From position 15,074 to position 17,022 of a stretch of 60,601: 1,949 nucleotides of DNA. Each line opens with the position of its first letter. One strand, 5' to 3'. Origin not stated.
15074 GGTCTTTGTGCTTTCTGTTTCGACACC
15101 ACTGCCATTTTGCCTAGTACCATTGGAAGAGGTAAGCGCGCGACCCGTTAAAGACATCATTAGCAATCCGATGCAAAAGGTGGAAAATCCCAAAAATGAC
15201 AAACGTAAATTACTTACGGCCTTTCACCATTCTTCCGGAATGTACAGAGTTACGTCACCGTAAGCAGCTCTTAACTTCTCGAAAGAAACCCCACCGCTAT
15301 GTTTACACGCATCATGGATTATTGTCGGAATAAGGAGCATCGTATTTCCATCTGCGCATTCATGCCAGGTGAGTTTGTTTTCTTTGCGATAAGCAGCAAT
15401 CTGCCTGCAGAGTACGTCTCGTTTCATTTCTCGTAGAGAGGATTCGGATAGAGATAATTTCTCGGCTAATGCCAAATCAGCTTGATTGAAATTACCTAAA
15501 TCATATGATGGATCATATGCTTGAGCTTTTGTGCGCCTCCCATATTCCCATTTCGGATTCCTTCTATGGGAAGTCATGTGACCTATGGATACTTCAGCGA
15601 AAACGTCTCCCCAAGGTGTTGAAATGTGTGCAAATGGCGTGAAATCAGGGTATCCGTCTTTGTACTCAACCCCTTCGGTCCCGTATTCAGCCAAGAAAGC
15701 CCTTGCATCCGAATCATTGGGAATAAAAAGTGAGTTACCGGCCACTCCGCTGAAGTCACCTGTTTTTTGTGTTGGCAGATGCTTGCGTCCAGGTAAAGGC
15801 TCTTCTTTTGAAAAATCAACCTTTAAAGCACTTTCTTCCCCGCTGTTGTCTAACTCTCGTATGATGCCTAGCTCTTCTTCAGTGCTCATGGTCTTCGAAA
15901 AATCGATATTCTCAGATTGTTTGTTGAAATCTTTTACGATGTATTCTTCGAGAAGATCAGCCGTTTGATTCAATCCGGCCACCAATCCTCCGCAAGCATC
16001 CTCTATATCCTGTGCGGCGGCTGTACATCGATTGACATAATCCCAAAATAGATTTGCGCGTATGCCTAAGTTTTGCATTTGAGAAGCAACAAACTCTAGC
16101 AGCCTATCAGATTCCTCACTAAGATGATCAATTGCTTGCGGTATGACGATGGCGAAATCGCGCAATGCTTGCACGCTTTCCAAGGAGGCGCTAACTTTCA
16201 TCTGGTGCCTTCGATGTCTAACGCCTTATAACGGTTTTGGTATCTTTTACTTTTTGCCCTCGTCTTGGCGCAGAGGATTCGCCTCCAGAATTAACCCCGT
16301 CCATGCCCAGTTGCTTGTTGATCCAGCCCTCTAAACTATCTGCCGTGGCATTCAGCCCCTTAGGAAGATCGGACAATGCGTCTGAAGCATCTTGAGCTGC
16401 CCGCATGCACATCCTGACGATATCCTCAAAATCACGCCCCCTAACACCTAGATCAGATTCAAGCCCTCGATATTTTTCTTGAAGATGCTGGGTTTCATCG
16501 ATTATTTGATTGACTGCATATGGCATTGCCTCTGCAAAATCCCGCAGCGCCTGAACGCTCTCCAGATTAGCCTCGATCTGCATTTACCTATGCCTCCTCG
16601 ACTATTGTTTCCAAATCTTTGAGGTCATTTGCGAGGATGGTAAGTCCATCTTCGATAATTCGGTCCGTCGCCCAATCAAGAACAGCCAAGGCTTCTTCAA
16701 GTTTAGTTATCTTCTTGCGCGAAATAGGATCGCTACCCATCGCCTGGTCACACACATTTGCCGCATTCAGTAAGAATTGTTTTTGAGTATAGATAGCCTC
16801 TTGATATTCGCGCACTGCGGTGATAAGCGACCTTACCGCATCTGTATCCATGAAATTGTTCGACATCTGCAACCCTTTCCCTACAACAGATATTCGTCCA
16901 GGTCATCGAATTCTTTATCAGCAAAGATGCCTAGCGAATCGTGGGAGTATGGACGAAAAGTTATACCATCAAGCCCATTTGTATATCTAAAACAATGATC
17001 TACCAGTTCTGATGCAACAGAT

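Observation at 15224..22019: Prophage-borne, AT-rich, non-canonical T7SS-like module: soluble EssC-like ATPase, two novel membrane proteins, three WXG100/LXG-like helical proteins and a nuclease toxin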

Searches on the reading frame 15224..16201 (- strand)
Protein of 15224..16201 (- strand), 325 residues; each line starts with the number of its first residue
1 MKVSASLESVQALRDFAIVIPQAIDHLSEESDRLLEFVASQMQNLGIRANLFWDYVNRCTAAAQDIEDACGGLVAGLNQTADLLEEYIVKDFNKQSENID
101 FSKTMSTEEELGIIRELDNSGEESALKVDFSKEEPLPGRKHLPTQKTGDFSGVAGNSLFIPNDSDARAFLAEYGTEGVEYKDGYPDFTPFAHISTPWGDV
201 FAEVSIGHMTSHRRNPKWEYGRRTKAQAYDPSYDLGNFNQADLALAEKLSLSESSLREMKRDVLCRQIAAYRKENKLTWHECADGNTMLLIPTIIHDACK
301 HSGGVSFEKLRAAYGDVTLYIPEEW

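Call 3: search_protein_families(library=pfam, proteins=[window:15224-16201:-], max_evalue=1)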
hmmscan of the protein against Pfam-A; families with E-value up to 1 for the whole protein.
window:15224-16201:- (325 aa): 2 families
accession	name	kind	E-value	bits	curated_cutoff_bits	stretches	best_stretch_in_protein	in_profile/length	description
PF12639.13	Colicin-DNase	-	3.4e-12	47.4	25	1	178-303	2-96/96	DNase/tRNase domain of colicin-like bacteriocin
PF14414.12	WHH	-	3.4e-10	39.9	25.1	1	273-306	5-38/43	A nuclease of the HNH/ENDO VII superfamily with conserved WHH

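Call 4: search_protein_families(library=padloc, proteins=[window:15224-16201:-], max_evalue=1)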
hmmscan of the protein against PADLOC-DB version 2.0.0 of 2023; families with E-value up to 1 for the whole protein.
window:15224-16201:- (325 aa): 0 families

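Call 5: search_protein_families(library=ncbifam, proteins=[window:15224-16201:-], max_evalue=1)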
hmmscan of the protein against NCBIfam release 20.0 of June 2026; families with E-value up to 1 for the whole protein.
window:15224-16201:- (325 aa): 0 families

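Call 6: search_protein_families(library=phrogs, proteins=[window:15224-16201:-], max_evalue=0.1)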
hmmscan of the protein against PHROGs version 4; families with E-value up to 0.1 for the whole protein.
window:15224-16201:- (325 aa): 0 families

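Call 8: search_solved_structures(query=window:15224-16201:-, max_evalue=1, show_alignments=2)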
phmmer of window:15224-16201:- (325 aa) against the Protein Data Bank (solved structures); distinct sequences matched with E-value up to 1: 3.
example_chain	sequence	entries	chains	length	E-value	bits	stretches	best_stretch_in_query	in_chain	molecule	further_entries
8bd1_A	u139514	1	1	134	0.00019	23.9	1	267-307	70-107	Type IV secretion protein Rhs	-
8h8a_B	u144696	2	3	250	0.0015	21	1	267-306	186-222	C-terminal peptide from Putative Rhs-family protein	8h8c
8h8b_A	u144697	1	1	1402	0.058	15.8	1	267-306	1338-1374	Putative Rhs-family protein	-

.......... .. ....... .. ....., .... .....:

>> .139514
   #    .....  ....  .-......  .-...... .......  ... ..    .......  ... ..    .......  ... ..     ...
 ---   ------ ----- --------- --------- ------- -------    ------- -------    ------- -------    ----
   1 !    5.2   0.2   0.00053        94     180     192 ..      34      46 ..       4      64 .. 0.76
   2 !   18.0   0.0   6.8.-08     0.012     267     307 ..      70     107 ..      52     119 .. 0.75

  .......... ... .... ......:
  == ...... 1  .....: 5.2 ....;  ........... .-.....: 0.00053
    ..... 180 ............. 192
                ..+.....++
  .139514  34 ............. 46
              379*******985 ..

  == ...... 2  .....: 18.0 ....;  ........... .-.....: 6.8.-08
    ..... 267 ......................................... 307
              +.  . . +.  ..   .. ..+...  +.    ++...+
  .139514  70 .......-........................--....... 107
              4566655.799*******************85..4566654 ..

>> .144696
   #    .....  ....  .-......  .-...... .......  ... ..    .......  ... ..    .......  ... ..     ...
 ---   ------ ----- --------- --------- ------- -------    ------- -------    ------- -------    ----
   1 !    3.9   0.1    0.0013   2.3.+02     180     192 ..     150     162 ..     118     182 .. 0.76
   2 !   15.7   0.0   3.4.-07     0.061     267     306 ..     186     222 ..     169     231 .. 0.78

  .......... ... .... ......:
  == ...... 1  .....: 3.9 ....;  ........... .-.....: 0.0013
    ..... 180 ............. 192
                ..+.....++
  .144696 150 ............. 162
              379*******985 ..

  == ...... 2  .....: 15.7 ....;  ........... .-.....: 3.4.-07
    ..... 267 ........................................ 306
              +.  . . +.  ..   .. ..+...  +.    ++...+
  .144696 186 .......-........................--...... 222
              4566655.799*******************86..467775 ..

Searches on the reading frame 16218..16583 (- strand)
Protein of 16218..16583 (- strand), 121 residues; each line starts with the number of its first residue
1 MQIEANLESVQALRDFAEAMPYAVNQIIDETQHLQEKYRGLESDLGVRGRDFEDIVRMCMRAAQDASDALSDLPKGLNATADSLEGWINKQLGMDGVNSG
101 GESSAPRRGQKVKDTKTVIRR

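Call 3: search_protein_families(library=pfam, proteins=[window:16218-16583:-], max_evalue=1)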
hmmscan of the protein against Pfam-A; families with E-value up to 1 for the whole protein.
window:16218-16583:- (121 aa): 2 families
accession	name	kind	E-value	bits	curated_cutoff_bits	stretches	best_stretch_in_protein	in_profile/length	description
PF00435.27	Spectrin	-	0.073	14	29.9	1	28-85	33-93/105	Spectrin repeat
PF06013.18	WXG100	-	0.11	13.2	27.3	1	11-85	7-82/86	Proteins of 100 residues with WXG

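Call 4: search_protein_families(library=padloc, proteins=[window:16218-16583:-], max_evalue=1)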
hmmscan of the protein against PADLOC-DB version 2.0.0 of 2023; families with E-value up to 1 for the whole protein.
window:16218-16583:- (121 aa): 0 families

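Call 5: search_protein_families(library=ncbifam, proteins=[window:16218-16583:-], max_evalue=1)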
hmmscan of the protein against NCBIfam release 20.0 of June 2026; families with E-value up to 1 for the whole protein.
window:16218-16583:- (121 aa): 0 families

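Call 6: search_protein_families(library=phrogs, proteins=[window:16218-16583:-], max_evalue=0.1)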
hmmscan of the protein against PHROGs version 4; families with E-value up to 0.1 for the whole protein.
window:16218-16583:- (121 aa): 0 families

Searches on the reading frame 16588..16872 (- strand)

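Call 3: search_protein_families(library=pfam, proteins=[window:16588-16872:-], max_evalue=1)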
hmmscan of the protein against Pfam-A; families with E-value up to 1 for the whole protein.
window:16588-16872:- (94 aa): 2 families
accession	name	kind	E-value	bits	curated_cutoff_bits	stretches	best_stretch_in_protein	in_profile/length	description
PF21541.2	CATSPERB_1st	-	0.13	12.6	27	1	30-81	62-113/120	CATSPER protein subunit beta protein 1st domain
PF10112.14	Halogen_Hydrol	-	0.16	12.4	29.8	1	55-90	152-187/191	5-bromo-4-chloroindolyl phosphate hydrolysis protein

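Call 4: search_protein_families(library=padloc, proteins=[window:16588-16872:-], max_evalue=1)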
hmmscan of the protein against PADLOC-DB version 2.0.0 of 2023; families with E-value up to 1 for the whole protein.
window:16588-16872:- (94 aa): 0 families

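Call 5: search_protein_families(library=ncbifam, proteins=[window:16588-16872:-], max_evalue=1)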
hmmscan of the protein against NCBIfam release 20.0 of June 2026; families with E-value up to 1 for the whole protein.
window:16588-16872:- (94 aa): 0 families

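Call 6: search_protein_families(library=phrogs, proteins=[window:16588-16872:-], max_evalue=0.1)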
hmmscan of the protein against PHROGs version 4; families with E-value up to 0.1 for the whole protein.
window:16588-16872:- (94 aa): 0 families
